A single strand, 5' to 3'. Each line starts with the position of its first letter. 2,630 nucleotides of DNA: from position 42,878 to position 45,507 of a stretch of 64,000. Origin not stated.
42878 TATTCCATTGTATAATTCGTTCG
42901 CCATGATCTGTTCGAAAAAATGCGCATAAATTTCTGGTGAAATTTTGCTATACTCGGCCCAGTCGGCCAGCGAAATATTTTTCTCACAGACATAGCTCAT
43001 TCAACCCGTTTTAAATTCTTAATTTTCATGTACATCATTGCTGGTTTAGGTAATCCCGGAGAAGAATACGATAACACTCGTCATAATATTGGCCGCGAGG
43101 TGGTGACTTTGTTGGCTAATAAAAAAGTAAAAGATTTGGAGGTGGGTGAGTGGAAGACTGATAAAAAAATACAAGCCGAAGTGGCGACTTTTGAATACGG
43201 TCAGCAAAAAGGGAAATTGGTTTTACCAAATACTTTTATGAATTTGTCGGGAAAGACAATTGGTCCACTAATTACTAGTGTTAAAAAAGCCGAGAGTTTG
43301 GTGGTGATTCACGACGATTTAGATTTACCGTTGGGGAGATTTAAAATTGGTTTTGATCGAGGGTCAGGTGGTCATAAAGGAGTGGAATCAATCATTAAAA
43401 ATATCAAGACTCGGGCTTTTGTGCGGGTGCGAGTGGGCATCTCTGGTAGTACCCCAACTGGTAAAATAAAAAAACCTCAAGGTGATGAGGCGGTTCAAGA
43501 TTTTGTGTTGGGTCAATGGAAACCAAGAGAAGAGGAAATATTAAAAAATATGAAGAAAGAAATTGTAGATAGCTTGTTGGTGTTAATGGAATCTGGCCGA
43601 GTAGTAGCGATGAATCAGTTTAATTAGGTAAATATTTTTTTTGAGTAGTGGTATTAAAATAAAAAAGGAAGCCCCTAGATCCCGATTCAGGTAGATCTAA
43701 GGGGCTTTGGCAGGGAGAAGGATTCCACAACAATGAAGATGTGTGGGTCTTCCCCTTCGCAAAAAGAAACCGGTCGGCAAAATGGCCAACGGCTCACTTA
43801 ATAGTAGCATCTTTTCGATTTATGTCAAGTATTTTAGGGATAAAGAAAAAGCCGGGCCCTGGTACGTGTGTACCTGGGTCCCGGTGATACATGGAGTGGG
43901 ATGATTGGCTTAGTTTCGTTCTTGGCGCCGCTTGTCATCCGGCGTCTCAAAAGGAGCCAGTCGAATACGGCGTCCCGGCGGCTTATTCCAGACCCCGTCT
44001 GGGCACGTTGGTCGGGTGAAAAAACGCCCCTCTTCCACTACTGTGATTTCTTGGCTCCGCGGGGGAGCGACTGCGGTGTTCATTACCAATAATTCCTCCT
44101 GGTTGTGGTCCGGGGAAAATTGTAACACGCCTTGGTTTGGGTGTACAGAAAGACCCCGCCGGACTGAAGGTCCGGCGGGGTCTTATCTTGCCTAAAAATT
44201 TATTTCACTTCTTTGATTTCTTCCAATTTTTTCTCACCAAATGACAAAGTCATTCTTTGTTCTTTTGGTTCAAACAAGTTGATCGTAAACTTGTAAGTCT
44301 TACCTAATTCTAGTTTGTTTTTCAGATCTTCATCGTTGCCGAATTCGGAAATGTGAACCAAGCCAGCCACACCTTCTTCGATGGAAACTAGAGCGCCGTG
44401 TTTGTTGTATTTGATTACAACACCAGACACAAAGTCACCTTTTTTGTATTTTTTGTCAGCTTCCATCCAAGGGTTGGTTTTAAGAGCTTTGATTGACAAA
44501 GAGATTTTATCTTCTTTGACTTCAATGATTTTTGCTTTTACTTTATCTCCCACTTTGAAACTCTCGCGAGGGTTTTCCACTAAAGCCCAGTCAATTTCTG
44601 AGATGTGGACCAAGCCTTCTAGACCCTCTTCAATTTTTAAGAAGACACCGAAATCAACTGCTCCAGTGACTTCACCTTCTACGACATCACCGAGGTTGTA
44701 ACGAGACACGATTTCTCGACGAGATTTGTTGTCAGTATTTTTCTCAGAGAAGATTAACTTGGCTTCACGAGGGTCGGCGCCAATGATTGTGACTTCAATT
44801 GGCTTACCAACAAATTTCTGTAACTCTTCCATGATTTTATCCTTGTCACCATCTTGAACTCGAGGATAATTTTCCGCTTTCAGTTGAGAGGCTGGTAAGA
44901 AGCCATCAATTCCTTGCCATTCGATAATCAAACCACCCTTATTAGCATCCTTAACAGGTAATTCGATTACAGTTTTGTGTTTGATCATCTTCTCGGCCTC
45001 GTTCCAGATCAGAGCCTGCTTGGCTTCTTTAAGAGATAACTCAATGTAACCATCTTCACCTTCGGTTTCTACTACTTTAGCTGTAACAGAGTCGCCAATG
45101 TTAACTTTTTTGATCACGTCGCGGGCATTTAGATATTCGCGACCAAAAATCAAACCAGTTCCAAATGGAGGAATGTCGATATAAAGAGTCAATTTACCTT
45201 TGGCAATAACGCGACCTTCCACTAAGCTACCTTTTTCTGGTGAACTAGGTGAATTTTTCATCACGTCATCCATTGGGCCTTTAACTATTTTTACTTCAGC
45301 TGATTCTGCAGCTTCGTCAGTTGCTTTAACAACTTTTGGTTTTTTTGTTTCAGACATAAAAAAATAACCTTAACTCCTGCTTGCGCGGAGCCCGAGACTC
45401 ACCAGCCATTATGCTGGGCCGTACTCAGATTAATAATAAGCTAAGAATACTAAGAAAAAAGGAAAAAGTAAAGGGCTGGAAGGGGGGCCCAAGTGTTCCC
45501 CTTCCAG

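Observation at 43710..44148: GC-rich about 430-nt non-coding island between pth and rpsA, read by the ORF track only as overlapping ORFs in three frames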

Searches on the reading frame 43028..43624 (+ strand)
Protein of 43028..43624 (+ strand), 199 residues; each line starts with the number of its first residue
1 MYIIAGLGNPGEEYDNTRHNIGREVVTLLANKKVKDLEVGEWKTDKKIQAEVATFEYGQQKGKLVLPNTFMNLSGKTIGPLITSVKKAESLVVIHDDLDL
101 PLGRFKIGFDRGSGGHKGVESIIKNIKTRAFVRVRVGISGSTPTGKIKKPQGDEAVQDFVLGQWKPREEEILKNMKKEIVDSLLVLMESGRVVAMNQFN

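Call 73: find_homologous_proteins(query=window:43028-43624:+, max_evalue=1e-40)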
Query window:43028-43624:+ (199 aa): 2122 proteins with E <= 1e-40 among 8000 candidates; the best 120 are listed.
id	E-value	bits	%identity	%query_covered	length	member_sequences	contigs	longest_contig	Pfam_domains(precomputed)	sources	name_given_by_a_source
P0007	4.0e-125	433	100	100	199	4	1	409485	PF01195.26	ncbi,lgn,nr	ncbi:MAG: aminoacyl-tRNA hydrolase [Candidatus Vogelbacteria bacterium]|nr:aminoacyl-tRNA hydrolase 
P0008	3.1e-110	384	87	100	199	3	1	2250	PF01195.26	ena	-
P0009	9.7e-100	350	80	100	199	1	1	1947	PF01195.26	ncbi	-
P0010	1.5e-69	252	60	99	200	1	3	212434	PF01195.26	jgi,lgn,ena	-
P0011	3.3e-67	244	57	99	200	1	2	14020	PF01195.26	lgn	-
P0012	1.5e-66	242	56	99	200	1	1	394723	PF01195.26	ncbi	-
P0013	3.8e-66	241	58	99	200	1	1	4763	PF01195.26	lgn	-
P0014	5.6e-66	240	57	99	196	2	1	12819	PF01195.26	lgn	-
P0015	1.9e-65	238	58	99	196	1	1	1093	PF01195.26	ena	-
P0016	3.0e-64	234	57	99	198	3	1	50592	PF01195.26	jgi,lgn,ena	-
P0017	2.7e-63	231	55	100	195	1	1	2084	PF01195.26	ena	-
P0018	2.8e-63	231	55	99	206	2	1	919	PF01195.26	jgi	jgi:peptidyl-tRNA hydrolase, PTH1 family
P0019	3.3e-63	231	57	99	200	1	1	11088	PF01195.26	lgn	-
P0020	7.8e-63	230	55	99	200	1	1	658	PF01195.26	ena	-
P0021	1.7e-62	229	56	99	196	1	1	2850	PF01195.26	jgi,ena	-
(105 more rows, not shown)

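Call 74: find_encoding_contigs(protein=P0008, flank=5000)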
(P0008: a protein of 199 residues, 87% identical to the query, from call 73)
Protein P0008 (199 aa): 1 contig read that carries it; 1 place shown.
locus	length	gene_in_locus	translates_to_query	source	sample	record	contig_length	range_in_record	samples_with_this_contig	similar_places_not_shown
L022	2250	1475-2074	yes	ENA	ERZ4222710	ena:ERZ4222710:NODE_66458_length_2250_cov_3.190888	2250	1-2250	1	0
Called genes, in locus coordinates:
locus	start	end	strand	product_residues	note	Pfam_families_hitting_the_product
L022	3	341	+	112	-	?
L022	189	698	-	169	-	PF13393:tRNA-synt_His, PF00587:tRNA-synt_2b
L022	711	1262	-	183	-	PF10502:Peptidase_S26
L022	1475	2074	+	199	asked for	PF01195:Pept_tRNA_hydro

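Call 75: find_encoding_contigs(protein=P0009, flank=5000)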
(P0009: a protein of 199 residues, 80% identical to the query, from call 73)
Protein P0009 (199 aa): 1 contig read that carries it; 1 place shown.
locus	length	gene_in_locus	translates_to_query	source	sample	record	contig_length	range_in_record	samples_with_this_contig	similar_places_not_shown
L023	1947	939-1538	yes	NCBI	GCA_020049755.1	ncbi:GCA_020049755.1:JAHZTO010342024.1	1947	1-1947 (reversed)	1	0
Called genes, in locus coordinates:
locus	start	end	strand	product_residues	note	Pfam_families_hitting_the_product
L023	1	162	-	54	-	?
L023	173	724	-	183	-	PF10502:Peptidase_S26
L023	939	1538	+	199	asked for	PF01195:Pept_tRNA_hydro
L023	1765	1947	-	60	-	?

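Call 76: find_encoding_contigs(protein=P0010, flank=4000, max_places=3)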
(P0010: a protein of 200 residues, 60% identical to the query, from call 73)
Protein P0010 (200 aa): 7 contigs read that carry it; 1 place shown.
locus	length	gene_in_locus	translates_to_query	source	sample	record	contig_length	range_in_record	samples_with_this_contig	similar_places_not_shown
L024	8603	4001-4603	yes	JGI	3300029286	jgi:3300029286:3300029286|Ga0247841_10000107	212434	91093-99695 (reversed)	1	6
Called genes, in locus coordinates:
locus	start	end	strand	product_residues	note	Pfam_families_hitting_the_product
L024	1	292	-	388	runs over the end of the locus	PF11104:PilM_2 (faint), PF06723:MreB_Mbl (faint), PF02491:SHS2_FTSA, PF14450:FtsA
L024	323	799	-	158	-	PF02130:YbeY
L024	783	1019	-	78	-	-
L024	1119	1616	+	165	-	-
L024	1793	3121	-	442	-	PF13393:tRNA-synt_His, PF00587:tRNA-synt_2b, PF03129:HGTP_anticodon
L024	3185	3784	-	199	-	PF10502:Peptidase_S26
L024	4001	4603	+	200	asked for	PF01195:Pept_tRNA_hydro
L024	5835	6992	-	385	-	PF21543:CvfB_2nd (faint), PF00575:S1, PF21710:Spt6_S1 (faint), PF23459:S1_RRP5 (faint), PF00575:S1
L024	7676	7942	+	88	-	PF12728:HTH_17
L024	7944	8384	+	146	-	PF02661:Fic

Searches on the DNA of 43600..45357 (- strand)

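Call 4: search_rna_families(source=window, start=43600, end=44250, threshold=evalue, max_evalue=10, show_alignments=4)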
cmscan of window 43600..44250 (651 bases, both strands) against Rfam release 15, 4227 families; matches with E-value up to 10: 12.
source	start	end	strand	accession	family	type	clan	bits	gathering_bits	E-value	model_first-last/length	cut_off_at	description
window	44077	44188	+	RF00514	His_leader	Cis-reg; leader;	-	27.2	49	0.026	1-126/126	no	Histidine operon leader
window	44087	44184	+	RF02901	AaHKsRNA41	Gene; sRNA;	-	24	97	0.0024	1-187/187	no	Aggregatibacter sRNA 41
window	44070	44186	+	RF02450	ncr1175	Gene; sRNA;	-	23.4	60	0.072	1-110/110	no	Bacillus sRNA ncr1175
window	44137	44232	-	RF02905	sRNA41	Gene; sRNA;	-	21.3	45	0.55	1-113/113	no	Archaeal Small RNA 41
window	44148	44223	-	RF02495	ohsC_RNA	Gene; antitoxin;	-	19.3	50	2.9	1-77/77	no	Oppression of Hydrophobic ORF by sRNA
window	43610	43690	+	RF04027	mir-1422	Gene; miRNA;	-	18.3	60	2.3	1-84/84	no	mir-1422 microRNA precursor family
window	43607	43711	+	RF02705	B_rapa_snoR775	Gene; snRNA; snoRNA; HACA-box;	-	18.3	64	6.8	1-127/127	no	Brassica rapa small nucleolar RNA 775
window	44149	44189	-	RF00514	His_leader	Cis-reg; leader;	-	18.1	49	1.9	83-123/126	no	Histidine operon leader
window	44150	44250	-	RF02901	AaHKsRNA41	Gene; sRNA;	-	17.7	97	0.12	97-187/187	5'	Aggregatibacter sRNA 41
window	44152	44184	+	RF02944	c4-2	Gene; sRNA;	CL00128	16.4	41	2.6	1-79/79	no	c4-2 RNA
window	44150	44184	-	RF03646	MIR9776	Gene; miRNA;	-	16.4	100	8.4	1-84/84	no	MIR9776 microRNA precursor family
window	44153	44230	+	RF02696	Teg49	Gene; sRNA;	-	15.7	186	8.3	1-196/196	no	Teg49 sRNA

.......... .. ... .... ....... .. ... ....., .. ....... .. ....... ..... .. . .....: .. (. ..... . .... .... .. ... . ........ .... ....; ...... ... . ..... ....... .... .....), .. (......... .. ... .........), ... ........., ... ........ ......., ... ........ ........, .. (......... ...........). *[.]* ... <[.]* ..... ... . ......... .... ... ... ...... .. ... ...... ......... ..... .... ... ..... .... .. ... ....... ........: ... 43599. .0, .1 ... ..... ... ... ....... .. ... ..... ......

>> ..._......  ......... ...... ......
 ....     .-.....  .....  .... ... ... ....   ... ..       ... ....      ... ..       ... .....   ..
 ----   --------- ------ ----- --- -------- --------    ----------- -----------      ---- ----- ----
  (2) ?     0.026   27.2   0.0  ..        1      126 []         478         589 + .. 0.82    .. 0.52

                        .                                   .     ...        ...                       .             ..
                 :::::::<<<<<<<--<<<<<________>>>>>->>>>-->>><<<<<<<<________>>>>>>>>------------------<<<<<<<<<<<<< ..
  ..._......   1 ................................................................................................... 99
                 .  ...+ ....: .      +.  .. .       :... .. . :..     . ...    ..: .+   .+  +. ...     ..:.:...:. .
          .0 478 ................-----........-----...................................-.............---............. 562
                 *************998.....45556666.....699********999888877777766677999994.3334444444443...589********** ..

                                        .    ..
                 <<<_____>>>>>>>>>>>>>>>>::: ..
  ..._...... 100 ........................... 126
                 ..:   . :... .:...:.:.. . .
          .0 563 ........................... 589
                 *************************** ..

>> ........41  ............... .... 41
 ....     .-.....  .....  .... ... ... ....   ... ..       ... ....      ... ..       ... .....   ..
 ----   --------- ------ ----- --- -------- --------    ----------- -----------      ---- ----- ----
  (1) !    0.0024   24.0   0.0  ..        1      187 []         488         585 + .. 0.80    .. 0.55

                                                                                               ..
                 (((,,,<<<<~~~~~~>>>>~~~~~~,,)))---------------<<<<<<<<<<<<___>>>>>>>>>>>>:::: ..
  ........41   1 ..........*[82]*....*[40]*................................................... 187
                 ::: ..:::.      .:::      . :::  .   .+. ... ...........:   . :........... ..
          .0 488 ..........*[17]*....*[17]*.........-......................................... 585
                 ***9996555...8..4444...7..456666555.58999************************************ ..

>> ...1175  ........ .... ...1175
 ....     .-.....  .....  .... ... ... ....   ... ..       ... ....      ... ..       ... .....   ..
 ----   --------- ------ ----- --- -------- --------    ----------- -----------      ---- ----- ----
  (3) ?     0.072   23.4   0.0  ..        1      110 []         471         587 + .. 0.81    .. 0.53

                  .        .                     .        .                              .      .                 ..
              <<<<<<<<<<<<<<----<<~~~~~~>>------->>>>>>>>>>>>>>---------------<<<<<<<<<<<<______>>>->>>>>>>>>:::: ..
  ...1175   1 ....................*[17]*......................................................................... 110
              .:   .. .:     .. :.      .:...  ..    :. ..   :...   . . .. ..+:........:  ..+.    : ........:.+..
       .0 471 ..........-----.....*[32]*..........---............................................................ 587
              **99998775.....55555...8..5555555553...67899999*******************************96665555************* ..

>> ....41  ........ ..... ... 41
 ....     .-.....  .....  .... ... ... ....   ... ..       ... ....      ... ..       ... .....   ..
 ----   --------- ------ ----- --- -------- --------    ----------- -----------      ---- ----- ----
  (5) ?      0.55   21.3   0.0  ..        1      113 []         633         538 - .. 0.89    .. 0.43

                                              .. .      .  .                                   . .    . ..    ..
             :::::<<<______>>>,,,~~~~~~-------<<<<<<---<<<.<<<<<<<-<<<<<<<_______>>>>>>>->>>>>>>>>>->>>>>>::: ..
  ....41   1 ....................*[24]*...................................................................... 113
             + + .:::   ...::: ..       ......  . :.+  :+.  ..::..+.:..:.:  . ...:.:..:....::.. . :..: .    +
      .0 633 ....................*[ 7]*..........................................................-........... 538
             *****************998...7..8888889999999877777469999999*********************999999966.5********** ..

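Call 22: search_rna_families(sources=[L001, L003, L004, L005, L006, L007, L008, L009], threshold=gathering)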
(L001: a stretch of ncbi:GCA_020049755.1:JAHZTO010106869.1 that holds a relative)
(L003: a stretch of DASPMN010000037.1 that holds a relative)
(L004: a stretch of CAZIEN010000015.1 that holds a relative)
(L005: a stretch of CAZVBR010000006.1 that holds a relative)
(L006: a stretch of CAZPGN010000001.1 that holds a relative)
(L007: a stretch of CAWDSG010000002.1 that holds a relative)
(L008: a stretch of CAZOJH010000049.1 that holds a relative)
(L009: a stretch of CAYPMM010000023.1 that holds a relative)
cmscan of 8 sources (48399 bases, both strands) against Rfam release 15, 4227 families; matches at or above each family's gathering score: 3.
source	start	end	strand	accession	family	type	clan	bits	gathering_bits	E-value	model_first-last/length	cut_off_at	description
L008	4162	4235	+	RF00005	tRNA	Gene; tRNA;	CL00001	73.9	29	2e-14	1-71/71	no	tRNA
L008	4241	4311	+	RF00005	tRNA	Gene; tRNA;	CL00001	63.2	29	1.7e-11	1-71/71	no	tRNA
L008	4327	4397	+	RF00005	tRNA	Gene; tRNA;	CL00001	57.7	29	5.9e-10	1-71/71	no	tRNA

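Call 70: search_rna_families(sources=[L003, L004, L011], threshold=evalue, max_evalue=1)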
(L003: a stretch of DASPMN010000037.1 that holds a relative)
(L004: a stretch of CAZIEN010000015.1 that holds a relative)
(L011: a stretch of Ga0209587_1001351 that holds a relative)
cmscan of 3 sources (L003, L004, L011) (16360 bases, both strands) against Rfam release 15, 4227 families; matches with E-value up to 1: 2.
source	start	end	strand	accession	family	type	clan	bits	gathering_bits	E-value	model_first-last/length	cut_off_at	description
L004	2883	2912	-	RF00039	DicF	Gene; antisense;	-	21.4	48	0.85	1-52/52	no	DicF RNA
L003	2741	2876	+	RF02082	STnc540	Gene; sRNA;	-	20.8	38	0.98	1-202/202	no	Enterobacterial sRNA STnc540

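Call 71: search_dna_similar(query=window:43640-44210:-, collection=phages, mode=distant, max_evalue=0.01)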
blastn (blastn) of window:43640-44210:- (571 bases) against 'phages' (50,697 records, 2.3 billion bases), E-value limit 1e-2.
No match.

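Call 72: search_dna_similar(query=window:43640-44210:-, collection=plasmids, mode=distant, max_evalue=0.01)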
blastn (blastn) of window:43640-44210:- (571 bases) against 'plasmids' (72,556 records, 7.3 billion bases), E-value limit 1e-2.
No match.
